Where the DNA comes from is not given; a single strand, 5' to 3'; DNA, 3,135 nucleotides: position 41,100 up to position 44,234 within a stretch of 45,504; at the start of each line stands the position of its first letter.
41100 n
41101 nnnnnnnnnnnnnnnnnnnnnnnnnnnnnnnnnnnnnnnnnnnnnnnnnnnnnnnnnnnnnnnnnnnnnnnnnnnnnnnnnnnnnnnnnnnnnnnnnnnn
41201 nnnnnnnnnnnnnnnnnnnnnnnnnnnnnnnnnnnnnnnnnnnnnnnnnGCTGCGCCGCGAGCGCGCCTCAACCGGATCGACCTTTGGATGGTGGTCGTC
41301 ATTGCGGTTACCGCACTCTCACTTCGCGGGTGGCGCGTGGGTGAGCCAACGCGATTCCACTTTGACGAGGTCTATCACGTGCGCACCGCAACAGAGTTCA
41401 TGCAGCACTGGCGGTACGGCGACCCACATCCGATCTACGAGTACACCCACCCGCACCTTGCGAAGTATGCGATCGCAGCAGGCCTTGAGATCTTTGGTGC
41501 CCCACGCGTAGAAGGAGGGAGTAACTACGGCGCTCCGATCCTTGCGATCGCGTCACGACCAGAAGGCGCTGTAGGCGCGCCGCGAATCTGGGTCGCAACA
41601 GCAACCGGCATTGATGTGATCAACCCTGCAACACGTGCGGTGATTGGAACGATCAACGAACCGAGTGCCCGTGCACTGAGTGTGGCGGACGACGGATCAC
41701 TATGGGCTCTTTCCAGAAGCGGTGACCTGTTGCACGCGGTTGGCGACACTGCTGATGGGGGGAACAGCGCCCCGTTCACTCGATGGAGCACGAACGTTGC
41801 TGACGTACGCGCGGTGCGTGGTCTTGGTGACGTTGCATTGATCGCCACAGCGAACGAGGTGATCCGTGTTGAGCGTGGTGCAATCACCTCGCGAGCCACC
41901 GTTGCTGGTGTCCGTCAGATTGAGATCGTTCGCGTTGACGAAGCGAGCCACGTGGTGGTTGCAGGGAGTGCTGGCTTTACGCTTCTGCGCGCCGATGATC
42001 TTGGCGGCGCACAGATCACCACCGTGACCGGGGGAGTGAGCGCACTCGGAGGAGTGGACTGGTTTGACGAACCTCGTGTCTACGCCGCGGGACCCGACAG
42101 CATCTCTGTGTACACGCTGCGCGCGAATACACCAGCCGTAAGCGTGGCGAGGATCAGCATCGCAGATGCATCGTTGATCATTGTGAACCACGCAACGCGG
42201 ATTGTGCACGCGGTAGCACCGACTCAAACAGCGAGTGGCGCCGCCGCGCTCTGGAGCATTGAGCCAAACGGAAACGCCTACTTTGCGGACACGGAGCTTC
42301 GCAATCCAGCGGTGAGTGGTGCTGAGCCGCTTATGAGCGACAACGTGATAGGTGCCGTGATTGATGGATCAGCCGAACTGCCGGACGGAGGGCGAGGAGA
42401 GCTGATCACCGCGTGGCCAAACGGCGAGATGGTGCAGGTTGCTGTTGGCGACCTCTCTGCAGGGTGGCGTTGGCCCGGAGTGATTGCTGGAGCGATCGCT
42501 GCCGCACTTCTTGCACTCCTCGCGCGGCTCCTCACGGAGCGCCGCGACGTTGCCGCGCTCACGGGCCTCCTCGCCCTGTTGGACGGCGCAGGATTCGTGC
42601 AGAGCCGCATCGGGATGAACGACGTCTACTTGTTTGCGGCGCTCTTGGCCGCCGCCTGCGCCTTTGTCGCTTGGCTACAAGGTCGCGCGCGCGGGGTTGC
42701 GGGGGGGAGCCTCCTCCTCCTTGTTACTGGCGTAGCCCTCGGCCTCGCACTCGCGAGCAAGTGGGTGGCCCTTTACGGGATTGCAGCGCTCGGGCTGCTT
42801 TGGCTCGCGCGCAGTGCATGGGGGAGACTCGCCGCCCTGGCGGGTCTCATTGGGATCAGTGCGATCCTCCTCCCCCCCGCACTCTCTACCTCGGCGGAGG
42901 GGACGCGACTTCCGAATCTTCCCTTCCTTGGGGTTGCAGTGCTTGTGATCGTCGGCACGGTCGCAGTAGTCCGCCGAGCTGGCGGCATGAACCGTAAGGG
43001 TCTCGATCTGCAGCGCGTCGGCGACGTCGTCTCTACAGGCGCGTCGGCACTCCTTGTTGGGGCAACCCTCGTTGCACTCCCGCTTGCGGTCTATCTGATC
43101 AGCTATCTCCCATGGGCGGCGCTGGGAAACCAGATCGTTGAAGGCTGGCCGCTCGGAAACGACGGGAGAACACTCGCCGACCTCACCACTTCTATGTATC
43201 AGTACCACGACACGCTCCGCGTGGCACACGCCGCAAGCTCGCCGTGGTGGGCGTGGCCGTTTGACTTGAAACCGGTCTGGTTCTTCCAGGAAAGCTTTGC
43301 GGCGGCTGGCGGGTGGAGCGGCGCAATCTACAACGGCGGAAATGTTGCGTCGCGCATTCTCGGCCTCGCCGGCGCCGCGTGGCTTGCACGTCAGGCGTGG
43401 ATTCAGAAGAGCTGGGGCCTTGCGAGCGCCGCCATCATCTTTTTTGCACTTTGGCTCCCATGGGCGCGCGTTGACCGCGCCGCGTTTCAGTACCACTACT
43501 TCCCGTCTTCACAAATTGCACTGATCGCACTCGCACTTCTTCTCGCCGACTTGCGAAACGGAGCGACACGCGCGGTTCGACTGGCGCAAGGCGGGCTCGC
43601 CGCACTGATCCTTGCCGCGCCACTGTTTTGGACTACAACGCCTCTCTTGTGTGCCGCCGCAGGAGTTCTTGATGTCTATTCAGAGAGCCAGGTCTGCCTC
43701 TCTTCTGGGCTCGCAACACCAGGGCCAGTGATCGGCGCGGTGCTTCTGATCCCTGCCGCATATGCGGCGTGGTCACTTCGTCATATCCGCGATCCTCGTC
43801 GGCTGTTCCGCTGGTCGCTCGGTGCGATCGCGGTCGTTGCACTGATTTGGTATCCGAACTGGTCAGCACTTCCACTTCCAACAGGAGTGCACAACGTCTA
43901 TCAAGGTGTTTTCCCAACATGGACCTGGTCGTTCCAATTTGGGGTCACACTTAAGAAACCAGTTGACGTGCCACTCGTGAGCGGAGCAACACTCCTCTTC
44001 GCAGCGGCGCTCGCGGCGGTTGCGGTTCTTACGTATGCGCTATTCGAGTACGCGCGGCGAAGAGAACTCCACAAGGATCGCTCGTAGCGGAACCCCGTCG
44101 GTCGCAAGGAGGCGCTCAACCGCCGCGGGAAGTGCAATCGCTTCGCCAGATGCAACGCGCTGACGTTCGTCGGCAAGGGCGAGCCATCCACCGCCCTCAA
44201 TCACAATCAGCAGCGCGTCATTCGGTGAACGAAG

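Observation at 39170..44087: A 1380-aa fusion of two GT-C glycosyltransferase modules with a propeller-like insertion, paired with a divergent polyprenyl-phosphate sugar synthase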

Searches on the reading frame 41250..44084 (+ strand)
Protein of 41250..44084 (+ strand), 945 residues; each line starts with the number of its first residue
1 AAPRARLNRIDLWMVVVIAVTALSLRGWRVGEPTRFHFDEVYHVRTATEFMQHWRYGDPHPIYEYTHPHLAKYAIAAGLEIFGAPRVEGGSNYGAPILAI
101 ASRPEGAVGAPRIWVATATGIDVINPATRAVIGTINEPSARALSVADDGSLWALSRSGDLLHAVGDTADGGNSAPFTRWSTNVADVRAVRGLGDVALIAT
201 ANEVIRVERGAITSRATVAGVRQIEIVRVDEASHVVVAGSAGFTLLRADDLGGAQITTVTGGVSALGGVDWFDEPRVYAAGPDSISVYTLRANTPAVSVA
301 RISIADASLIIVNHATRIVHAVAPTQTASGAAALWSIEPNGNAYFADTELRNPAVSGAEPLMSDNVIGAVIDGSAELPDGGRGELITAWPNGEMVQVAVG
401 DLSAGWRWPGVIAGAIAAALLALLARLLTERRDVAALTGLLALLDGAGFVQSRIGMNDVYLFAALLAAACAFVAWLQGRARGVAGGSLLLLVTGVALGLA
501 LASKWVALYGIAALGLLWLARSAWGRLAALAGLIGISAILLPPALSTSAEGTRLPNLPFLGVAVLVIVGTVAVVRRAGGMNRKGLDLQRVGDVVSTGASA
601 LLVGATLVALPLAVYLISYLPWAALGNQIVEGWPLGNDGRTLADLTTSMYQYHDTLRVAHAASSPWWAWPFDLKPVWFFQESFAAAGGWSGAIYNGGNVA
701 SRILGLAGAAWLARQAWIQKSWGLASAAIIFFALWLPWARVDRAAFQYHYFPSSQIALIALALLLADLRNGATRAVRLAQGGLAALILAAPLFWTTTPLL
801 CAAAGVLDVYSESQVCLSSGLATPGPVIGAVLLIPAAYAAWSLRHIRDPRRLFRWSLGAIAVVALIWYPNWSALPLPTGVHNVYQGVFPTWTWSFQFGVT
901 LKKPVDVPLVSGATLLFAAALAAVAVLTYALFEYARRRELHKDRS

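Call 22: search_solved_structures(query=window:41250-44084:+, max_evalue=0.01, show_alignments=2)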
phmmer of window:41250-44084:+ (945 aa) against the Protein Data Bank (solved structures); distinct sequences matched with E-value up to 0.01: 1.
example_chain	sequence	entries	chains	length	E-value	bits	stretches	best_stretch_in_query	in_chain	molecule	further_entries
6p25_A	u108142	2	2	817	0.0083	17.3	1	412-521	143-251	Dolichyl-phosphate-mannose--protein mannosyltransferase 1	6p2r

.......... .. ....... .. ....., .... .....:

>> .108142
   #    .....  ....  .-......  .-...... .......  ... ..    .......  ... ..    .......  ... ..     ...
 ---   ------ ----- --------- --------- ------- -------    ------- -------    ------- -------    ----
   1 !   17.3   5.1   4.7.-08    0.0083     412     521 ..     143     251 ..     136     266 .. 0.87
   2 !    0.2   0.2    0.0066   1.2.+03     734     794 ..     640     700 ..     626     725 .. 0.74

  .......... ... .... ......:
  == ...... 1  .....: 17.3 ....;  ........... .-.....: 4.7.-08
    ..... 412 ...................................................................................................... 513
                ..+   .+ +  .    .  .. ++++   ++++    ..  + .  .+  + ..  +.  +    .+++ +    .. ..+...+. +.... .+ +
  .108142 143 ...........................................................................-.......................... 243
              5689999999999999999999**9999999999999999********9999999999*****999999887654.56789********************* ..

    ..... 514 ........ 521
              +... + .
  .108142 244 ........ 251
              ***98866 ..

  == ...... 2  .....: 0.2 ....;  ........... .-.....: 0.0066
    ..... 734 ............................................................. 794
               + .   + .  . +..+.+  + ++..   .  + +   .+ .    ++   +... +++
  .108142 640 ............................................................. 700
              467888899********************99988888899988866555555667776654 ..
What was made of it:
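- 42459..43169 (+): PMT core TM2-TM8 region (aa 839-1075), with the R888-x4-D893 motif and K939. Aligns to yeast Pmt1 6p25 residues 143-251 (call 22).
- Closest known: Eukaryotic PMT1/PMT2 and POMT1/2. Same: Same catalytic fold and motifs. aa 847-956 align with Pmt1 residues 143-251 of 6p25 (call 22).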

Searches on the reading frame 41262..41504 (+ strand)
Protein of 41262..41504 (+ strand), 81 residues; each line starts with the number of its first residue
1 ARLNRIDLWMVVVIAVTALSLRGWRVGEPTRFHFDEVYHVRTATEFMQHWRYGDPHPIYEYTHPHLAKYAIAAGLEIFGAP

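Call 3: search_protein_families(library=pfam, proteins=[window:41262-41504:+], max_evalue=1)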
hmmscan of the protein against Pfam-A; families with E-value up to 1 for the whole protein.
window:41262-41504:+ (81 aa): 1 family
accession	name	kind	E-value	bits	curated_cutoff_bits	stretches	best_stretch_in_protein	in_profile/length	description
PF02366.24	PMT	-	0.0056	16.7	22.7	1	13-79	2-61/245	Dolichyl-phosphate-mannose-protein mannosyltransferase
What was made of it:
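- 41268..41504 (+): PMT module TM1 and the first part of extracytoplasmic loop 1 (aa 442-520): FDEVYH (D474-E475) and the HPHLAKY amphipathic helix. Matches Pfam PMT profile positions 2-61 (call 3).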
